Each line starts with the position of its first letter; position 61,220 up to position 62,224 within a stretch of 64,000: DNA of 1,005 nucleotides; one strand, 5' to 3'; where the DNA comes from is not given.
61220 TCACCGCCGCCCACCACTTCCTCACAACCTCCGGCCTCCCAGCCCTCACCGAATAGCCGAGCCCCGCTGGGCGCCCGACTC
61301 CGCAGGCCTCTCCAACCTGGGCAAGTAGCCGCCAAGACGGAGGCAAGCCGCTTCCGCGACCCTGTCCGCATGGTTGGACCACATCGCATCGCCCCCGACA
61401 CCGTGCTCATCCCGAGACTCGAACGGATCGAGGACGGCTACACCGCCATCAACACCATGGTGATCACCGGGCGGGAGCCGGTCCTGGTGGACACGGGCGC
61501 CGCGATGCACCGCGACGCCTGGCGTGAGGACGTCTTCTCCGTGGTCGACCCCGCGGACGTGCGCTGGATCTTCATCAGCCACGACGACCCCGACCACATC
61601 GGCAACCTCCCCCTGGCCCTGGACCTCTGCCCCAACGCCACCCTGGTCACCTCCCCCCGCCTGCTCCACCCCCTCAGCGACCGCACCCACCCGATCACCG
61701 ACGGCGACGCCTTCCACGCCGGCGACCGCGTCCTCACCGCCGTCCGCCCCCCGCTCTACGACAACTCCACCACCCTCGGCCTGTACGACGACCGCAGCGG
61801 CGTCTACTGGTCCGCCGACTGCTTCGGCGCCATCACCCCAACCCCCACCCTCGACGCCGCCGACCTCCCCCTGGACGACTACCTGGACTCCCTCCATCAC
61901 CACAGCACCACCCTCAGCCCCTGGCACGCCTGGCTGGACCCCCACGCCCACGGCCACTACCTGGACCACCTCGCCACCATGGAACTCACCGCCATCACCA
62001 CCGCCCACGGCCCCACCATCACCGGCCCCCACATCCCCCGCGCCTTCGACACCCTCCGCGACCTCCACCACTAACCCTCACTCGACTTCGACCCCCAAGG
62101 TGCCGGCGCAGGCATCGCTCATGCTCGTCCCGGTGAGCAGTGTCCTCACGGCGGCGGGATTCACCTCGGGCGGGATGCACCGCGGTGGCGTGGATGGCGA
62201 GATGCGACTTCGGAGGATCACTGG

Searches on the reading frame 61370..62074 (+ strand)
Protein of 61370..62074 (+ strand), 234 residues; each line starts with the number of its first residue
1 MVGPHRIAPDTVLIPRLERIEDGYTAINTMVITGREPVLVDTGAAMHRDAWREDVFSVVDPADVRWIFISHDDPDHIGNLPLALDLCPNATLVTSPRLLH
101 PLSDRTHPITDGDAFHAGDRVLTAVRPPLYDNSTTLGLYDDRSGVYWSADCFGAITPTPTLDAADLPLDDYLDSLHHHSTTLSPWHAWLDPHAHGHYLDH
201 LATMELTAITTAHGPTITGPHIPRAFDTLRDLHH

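Call 72: search_protein_families(library=pfam, proteins=[window:61370-62074:+], max_evalue=0.001)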
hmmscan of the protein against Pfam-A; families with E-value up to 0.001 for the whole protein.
window:61370-62074:+ (234 aa): 2 families
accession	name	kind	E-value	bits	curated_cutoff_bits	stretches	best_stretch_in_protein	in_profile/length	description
PF19583.5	ODP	-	2.4e-14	54.1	27.2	1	29-214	6-194/194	ODP family beta lactamase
PF00753.33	Lactamase_B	-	1.3e-06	28.9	22.7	1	26-196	5-130/196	Metallo-beta-lactamase superfamily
